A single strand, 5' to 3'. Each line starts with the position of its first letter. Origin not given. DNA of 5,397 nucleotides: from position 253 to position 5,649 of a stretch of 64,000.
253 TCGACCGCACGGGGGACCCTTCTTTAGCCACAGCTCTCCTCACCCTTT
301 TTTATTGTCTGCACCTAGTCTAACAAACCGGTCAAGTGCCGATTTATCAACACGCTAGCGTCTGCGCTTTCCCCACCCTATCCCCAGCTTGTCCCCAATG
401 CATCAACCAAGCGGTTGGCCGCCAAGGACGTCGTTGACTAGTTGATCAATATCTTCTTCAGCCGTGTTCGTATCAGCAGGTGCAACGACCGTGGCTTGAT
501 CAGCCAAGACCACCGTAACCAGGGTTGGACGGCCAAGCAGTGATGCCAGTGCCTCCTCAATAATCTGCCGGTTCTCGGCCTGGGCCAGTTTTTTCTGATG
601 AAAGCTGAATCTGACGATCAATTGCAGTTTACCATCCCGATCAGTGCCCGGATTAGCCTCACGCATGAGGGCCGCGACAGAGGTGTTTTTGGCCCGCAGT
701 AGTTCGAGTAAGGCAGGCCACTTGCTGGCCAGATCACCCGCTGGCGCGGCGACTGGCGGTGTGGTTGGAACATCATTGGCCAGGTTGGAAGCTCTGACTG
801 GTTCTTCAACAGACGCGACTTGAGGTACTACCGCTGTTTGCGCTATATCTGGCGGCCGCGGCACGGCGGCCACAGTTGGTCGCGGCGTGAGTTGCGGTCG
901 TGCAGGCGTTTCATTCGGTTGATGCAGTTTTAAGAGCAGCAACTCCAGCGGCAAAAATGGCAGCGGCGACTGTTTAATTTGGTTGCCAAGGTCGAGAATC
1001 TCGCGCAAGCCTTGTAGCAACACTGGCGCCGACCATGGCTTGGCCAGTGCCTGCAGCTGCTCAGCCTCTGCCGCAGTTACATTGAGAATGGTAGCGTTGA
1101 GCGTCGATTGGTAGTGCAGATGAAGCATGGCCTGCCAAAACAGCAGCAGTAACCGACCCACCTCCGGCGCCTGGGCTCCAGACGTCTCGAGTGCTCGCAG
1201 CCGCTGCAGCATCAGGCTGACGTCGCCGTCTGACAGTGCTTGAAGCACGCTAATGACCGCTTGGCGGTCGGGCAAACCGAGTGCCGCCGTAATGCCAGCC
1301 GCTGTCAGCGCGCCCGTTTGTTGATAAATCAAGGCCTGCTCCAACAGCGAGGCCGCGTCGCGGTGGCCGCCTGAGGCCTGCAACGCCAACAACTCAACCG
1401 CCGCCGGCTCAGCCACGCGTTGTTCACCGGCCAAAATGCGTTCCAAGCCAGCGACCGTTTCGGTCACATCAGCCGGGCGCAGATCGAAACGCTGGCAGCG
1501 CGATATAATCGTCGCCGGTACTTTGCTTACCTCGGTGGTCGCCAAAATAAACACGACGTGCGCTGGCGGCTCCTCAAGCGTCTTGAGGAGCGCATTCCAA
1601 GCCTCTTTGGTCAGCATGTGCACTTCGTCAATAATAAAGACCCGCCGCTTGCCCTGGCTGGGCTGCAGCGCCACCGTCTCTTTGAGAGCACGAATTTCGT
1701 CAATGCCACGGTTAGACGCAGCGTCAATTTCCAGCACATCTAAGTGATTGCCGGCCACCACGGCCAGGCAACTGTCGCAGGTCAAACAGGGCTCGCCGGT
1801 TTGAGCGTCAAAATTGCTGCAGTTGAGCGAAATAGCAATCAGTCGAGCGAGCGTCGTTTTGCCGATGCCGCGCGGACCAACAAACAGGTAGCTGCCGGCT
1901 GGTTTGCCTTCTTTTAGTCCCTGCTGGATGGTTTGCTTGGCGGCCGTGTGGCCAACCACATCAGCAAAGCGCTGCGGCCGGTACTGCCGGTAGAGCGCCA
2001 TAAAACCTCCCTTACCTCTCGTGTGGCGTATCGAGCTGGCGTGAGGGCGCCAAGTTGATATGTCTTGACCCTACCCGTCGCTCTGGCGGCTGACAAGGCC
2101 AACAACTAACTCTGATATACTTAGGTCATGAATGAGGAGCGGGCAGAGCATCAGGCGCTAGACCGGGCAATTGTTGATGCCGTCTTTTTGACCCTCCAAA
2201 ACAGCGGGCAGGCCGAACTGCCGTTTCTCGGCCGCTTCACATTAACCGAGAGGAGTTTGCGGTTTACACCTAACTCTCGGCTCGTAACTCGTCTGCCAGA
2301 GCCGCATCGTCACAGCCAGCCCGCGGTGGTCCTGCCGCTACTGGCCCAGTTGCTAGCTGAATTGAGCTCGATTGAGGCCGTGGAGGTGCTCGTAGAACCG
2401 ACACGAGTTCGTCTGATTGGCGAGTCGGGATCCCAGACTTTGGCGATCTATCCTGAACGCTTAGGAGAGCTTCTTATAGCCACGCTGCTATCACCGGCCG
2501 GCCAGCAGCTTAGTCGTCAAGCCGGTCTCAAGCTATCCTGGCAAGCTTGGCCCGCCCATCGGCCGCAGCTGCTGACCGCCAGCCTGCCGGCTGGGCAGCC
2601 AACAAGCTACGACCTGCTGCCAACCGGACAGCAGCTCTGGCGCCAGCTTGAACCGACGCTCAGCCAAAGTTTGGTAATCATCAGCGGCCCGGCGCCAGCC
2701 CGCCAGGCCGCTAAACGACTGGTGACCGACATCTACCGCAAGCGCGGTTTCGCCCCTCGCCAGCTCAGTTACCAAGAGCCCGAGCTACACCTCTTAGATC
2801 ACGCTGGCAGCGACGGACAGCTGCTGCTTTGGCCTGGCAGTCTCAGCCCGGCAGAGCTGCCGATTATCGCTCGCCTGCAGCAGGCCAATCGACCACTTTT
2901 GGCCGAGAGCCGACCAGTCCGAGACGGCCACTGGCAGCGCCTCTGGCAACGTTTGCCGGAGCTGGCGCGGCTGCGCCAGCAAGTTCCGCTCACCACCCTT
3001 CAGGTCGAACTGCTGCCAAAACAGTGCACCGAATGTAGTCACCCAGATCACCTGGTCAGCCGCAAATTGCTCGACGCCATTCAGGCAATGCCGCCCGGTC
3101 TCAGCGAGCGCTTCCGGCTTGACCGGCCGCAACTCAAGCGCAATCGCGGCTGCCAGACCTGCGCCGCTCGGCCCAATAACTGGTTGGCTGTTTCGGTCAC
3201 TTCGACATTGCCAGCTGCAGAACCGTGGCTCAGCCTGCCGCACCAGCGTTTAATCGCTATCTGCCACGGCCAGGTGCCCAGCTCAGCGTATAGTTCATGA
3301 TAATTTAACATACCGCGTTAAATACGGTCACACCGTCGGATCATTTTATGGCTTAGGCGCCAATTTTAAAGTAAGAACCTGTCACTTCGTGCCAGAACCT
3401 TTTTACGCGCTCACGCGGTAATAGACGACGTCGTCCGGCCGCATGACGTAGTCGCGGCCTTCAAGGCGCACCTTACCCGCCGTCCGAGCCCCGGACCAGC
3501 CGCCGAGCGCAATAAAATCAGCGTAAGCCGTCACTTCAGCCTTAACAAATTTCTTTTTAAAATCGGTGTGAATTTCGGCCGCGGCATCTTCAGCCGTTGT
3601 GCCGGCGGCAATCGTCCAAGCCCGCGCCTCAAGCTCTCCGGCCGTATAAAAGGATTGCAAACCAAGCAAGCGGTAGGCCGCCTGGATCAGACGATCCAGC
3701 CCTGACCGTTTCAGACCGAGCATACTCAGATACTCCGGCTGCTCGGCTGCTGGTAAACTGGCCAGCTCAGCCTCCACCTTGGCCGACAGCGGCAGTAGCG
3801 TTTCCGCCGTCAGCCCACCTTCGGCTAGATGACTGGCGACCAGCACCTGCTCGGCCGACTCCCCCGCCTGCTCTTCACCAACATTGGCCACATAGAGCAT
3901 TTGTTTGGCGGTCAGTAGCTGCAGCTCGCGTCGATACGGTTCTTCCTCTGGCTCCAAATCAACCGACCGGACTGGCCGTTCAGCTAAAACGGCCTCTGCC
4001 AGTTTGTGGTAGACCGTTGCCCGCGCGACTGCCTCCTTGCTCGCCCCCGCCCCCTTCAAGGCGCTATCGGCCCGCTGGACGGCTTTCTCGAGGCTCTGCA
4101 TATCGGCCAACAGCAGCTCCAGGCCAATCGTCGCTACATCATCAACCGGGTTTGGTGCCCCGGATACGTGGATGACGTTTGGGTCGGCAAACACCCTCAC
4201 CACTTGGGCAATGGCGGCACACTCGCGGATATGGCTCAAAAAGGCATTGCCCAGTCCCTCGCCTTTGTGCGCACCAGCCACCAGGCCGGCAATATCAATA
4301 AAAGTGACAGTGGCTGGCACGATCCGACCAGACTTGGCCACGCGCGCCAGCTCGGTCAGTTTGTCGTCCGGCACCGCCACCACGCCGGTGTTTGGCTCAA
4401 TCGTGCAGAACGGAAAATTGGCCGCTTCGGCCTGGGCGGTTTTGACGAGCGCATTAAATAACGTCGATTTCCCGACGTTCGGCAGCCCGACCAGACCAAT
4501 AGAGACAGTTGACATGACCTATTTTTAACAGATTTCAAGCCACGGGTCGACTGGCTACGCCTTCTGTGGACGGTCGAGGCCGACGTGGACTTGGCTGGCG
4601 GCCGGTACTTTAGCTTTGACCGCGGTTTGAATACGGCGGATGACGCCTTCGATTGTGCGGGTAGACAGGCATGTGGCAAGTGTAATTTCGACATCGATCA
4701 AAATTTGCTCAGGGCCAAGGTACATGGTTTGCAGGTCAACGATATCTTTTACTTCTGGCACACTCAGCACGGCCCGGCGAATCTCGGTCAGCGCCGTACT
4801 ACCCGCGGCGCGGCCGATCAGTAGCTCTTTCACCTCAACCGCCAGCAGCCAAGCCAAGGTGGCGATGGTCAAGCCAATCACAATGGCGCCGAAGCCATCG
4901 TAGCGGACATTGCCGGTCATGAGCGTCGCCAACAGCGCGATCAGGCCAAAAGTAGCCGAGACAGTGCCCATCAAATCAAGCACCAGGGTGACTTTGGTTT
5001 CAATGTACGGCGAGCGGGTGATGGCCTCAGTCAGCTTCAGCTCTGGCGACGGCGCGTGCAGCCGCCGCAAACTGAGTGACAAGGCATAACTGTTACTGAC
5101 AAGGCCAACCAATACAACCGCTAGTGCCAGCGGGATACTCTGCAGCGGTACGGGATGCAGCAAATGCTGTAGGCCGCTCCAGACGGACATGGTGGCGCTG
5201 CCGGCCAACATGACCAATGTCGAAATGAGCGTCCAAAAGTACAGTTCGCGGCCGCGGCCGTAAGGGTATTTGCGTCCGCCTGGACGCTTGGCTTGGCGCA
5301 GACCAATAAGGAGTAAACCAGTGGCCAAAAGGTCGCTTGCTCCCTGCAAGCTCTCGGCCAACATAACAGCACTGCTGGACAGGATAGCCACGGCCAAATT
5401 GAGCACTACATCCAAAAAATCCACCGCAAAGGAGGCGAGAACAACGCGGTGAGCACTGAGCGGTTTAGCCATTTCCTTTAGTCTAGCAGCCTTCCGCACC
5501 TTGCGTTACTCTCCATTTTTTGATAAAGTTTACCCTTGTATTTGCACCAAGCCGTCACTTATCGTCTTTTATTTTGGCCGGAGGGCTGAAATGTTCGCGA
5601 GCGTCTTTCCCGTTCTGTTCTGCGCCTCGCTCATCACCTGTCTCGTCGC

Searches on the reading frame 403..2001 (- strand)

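Call 25: search_protein_families(library=pfam, proteins=[window:403-2001:-], max_evalue=0.001)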
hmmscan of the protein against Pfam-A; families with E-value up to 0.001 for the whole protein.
window:403-2001:- (532 aa): 13 families
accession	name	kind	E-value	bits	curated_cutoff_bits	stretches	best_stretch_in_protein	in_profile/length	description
PF13177.12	DNA_pol3_delta2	-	7.5e-43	146.7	27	1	18-176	2-159/161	DNA polymerase III, delta subunit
PF00004.35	AAA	-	8.2e-13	49.4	21.2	1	39-171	2-125/131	ATPase family associated with various cellular activities (AAA)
PF12169.13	DNA_pol3_gamma3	-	9.2e-11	42.1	24.4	1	233-368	2-136/143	DNA polymerase III subunits gamma and tau domain III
PF22608.2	DNAX_ATPase_lid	-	2.5e-09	37.2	27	1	185-226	5-46/49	DNA polymerase III clamp loader subunit, ATPase lid domain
PF13401.12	AAA_22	-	2.5e-08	34.7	27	1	35-155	5-122/130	AAA domain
PF20964.2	DnaX_C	-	3.3e-08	33.9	26.2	1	421-509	8-97/113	DNA polymerase III subunit tau, C-terminal domain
PF05496.18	RuvB_N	-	5e-08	33.3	27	1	8-93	2-91/159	Holliday junction DNA helicase RuvB P-loop domain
PF13173.12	AAA_14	-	2.4e-05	24.8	27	1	38-154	5-96/129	AAA domain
PF07728.20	AAA_5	-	3.3e-05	24.3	22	0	39-62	3-27/139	AAA domain (dynein-related subfamily)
PF04851.21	ResIII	-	0.00012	22.4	22.5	0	108-144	115-152/164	Type III restriction enzyme, res subunit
PF06068.19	TIP49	-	0.00015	21.5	23.8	0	121-157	277-313/347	TIP49 P-loop domain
PF13604.12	AAA_30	-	0.00022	21.5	27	0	38-152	21-122/191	AAA domain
PF13191.12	AAA_16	-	0.00065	20.7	32.6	1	29-152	19-167/167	AAA ATPase domain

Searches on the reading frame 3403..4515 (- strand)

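Call 25: search_protein_families(library=pfam, proteins=[window:3403-4515:-], max_evalue=0.001)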
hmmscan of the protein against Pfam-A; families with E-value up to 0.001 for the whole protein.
window:3403-4515:- (370 aa): 4 families
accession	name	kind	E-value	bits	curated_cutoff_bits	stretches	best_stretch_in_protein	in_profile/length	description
PF06071.19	YchF-GTPase_C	-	1.5e-30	105.6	27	1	286-368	1-83/84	Protein of unknown function (DUF933)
PF01926.29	MMR_HSR1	-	3.7e-21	75.8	21.9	1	6-109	2-85/113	50S ribosome-binding GTPase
PF02421.24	FeoB_N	-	8.4e-08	32.3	27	1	5-51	2-47/156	Ferrous iron transport protein B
PF02824.27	TGS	-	2.8e-05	24.5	22.2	1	302-364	13-56/60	TGS domain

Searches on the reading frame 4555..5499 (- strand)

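Call 25: search_protein_families(library=pfam, proteins=[window:4555-5499:-], max_evalue=0.001)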
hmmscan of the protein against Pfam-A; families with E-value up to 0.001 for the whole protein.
window:4555-5499:- (314 aa): 2 families
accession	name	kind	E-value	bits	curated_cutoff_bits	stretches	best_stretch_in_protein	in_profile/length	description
PF01545.26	Cation_efflux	-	2.1e-27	96.6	26.6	1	21-227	2-197/198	Cation efflux family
PF16916.11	ZT_dimer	-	1.9e-07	31.4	26.7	1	237-306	6-73/78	Dimerisation domain of Zinc Transporter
